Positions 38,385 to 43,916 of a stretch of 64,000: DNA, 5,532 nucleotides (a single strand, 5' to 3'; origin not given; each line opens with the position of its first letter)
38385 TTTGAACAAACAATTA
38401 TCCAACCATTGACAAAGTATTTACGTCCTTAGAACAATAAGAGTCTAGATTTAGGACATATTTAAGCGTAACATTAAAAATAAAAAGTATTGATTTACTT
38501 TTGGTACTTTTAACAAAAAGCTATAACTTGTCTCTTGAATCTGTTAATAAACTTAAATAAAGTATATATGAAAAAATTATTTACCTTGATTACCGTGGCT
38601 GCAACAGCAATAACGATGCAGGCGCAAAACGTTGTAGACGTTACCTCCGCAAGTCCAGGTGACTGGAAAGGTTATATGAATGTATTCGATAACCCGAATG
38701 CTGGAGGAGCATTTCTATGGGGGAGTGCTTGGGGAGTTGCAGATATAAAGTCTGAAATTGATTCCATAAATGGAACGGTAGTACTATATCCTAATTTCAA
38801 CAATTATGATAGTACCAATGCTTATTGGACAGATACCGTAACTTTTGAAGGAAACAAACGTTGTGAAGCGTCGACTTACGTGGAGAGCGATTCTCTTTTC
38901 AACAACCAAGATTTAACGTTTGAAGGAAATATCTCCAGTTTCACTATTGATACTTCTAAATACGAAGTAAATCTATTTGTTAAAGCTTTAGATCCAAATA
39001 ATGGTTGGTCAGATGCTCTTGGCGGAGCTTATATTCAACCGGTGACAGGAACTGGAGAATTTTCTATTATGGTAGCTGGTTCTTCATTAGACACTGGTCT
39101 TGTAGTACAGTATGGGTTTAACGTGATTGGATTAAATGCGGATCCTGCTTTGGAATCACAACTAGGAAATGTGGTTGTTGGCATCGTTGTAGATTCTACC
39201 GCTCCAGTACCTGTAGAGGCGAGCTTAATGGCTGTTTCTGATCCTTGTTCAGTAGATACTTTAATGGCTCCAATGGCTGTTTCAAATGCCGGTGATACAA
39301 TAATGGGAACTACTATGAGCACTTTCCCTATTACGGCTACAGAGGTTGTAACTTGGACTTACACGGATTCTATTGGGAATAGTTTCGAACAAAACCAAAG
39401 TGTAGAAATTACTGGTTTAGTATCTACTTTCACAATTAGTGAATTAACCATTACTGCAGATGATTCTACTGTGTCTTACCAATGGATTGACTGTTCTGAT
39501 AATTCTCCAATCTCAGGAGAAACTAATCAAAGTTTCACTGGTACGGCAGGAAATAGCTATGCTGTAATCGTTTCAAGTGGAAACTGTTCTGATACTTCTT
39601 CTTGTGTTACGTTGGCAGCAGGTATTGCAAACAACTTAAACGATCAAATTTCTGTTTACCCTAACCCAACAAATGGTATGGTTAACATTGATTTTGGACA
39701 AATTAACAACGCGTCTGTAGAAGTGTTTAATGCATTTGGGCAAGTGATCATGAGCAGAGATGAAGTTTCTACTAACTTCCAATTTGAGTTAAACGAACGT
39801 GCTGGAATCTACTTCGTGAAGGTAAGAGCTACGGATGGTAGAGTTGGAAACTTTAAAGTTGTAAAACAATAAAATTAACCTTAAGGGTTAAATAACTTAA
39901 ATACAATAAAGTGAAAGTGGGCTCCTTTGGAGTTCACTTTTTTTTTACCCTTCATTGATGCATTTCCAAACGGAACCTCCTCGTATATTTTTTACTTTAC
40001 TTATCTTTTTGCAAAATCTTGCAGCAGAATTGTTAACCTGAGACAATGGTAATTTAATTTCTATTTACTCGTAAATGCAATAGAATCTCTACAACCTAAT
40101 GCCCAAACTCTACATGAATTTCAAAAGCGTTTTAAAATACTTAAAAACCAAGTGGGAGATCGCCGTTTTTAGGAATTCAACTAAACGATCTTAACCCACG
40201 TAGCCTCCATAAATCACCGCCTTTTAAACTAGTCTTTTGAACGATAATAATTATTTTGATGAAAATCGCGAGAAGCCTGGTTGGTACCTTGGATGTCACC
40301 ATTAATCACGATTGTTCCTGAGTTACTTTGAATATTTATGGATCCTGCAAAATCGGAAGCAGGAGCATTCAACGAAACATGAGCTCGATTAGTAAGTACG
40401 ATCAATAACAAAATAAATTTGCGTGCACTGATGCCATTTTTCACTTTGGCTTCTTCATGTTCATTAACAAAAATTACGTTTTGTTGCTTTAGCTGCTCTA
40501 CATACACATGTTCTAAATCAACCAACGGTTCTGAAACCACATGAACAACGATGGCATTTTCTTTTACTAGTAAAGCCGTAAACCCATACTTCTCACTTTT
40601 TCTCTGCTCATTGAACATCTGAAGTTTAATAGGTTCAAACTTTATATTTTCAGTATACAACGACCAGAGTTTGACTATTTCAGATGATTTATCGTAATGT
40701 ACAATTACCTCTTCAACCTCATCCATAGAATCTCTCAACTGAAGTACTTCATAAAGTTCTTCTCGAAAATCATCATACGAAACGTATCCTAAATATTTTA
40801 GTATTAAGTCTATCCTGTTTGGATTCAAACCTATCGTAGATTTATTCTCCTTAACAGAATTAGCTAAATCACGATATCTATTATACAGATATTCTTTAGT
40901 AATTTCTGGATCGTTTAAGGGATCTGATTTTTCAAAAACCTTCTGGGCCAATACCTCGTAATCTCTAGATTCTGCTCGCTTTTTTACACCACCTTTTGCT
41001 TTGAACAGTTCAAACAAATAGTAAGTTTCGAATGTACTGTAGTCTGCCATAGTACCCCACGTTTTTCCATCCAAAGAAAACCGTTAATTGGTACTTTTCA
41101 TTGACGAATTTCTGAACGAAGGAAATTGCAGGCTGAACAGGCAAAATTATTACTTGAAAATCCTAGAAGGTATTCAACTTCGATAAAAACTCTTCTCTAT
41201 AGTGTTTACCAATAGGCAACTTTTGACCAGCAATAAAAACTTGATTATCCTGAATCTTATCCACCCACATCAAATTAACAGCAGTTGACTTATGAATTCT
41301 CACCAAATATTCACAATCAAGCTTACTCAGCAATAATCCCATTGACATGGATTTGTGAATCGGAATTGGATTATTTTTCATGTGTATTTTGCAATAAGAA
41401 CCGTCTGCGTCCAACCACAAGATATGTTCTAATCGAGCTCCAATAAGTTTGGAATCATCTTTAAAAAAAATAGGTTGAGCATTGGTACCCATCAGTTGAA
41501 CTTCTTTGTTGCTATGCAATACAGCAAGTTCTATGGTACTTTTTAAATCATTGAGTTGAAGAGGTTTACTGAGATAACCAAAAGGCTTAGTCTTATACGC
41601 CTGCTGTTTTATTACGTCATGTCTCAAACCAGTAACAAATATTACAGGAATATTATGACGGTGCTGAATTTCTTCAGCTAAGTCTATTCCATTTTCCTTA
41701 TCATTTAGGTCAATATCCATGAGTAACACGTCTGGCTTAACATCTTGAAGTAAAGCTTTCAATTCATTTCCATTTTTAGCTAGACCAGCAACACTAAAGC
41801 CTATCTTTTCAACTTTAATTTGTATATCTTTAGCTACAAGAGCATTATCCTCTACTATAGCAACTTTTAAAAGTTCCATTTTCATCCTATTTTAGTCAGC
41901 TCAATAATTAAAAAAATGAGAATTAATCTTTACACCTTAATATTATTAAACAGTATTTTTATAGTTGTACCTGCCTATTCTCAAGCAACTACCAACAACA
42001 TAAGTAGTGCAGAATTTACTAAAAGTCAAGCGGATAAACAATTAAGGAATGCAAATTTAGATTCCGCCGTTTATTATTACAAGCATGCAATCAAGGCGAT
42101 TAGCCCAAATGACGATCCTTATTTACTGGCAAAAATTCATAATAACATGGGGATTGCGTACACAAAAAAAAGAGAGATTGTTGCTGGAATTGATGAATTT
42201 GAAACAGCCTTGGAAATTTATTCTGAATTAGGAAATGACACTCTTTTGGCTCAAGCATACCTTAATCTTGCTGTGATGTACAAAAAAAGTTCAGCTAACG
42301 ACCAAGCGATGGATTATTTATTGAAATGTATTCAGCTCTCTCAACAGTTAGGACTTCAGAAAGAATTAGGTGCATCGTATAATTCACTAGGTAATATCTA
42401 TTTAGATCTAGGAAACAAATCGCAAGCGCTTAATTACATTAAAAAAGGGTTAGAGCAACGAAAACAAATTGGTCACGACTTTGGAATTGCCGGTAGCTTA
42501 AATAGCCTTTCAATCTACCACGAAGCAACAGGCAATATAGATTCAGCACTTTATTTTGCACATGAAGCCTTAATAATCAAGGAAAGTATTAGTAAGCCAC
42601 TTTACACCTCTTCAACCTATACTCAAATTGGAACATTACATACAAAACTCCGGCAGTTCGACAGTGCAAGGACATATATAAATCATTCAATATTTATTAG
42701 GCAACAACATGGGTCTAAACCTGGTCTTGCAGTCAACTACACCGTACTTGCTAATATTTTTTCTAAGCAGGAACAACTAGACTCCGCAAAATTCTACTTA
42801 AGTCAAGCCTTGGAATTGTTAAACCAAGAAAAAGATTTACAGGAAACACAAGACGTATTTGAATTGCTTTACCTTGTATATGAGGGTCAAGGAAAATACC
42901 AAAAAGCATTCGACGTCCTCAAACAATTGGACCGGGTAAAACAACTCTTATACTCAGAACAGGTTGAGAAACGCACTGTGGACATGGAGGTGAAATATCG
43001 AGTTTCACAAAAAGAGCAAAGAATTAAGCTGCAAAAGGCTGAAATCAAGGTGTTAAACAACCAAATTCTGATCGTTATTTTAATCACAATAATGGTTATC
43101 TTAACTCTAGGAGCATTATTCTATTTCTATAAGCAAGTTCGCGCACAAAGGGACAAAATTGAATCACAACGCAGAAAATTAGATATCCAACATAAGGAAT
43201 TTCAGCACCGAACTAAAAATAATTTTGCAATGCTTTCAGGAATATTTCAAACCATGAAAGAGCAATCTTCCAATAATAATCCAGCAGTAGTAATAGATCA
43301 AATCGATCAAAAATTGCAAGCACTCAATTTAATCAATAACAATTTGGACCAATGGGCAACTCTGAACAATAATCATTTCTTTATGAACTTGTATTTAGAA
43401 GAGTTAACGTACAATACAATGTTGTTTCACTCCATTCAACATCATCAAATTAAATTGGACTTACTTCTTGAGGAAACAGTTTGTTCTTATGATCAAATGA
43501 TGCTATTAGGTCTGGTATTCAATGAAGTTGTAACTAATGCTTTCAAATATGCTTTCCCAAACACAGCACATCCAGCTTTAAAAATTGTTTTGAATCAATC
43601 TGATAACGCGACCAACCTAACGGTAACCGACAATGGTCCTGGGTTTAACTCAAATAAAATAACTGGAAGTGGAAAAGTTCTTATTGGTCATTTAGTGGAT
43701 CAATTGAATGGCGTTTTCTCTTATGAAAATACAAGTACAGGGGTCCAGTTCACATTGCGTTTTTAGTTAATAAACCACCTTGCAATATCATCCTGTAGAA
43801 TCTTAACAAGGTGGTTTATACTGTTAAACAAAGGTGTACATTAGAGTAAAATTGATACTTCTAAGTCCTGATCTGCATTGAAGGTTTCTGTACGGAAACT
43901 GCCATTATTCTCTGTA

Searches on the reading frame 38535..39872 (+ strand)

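Call 8: search_protein_families(library=pfam, proteins=[window:38535-39872:+], max_evalue=0.001)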
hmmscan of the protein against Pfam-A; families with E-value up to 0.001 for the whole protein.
window:38535-39872:+ (445 aa): 1 family
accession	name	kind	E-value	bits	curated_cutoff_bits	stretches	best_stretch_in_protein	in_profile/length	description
PF18962.6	Por_Secre_tail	-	8.5e-11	42.4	27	1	374-436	1-68/75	Secretion system C-terminal sorting domain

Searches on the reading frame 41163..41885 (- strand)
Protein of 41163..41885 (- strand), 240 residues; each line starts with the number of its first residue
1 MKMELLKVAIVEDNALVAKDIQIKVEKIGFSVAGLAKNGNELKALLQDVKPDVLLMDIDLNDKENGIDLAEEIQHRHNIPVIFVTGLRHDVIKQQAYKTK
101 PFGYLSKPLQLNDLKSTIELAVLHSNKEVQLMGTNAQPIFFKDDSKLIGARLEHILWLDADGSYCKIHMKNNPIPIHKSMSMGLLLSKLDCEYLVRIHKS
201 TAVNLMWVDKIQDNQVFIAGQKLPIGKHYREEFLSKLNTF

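Call 8: search_protein_families(library=pfam, proteins=[window:41163-41885:-], max_evalue=0.001)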
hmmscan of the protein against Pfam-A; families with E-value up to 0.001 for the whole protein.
window:41163-41885:- (240 aa): 2 families
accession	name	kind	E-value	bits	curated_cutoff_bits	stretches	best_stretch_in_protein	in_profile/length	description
PF00072.30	Response_reg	-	1.5e-19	70.6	30.2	1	8-118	1-110/111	Response regulator receiver domain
PF04397.21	LytTR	-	1.3e-10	41.8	22.6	1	151-237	7-97/98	LytTr DNA-binding domain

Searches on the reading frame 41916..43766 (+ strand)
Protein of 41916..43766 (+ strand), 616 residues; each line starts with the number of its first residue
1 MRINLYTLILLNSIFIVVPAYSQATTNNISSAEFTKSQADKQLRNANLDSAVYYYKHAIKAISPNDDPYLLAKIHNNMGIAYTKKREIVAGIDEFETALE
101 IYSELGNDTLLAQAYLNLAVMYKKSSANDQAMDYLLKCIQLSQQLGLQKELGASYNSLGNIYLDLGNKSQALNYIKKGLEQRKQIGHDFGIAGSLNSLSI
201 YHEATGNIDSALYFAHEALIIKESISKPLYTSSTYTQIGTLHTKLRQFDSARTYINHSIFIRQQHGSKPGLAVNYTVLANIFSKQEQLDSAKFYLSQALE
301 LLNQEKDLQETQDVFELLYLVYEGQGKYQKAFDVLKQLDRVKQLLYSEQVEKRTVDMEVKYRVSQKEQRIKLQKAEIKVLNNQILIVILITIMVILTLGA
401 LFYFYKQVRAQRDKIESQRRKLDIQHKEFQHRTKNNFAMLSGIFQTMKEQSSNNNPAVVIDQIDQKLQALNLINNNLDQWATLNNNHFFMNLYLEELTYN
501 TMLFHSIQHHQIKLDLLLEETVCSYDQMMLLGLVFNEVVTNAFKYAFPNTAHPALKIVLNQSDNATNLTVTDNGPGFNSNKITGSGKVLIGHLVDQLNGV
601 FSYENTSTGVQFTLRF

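Call 8: search_protein_families(library=pfam, proteins=[window:41916-43766:+], max_evalue=0.001)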
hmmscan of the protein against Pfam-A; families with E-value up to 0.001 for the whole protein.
window:41916-43766:+ (616 aa): 13 families
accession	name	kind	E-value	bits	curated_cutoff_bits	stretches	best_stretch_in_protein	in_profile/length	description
PF13424.12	TPR_12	-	2.1e-25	89.1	30.1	3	71-143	2-76/77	Tetratricopeptide repeat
PF00515.34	TPR_1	-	9.5e-19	66.8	27.8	1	154-181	3-30/34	Tetratricopeptide repeat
PF13181.12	TPR_8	-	8.2e-17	60.3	25.7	0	154-181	3-30/34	Tetratricopeptide repeat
PF07719.23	TPR_2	-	4.5e-16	58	27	0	154-181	3-30/34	Tetratricopeptide repeat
PF13374.12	TPR_10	-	7.3e-16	58.1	27.5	0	153-180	3-30/42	Tetratricopeptide repeat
PF17874.7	TPR_MalT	-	1.3e-11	44.8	45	1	202-343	50-192/336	MalT-like TPR region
PF24885.1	TPR_NPHP3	-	7.4e-11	42.3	100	0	147-224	94-173/239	Nephrocystin-3 TPR domain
PF13428.12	TPR_14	-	2.8e-07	31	23.5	0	157-181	6-30/44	Tetratricopeptide repeat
PF13176.12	TPR_7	-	2e-06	27.9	27.9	0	114-146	1-33/36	Tetratricopeptide repeat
PF07568.18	HisKA_2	-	6.2e-06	26.7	22.3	1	428-501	1-72/76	Histidine kinase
PF14938.12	SNAP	-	7.6e-06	26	25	1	23-135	65-178/282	Soluble NSF attachment protein, SNAP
PF02518.31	HATPase_c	-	1.1e-05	26.3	26.4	1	531-601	6-91/111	Histidine kinase-, DNA gyrase B-, and HSP90-like ATPase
PF13581.12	HATPase_c_2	-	1.6e-05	25.4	27.4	1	521-614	22-125/127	Histidine kinase-like ATPase domain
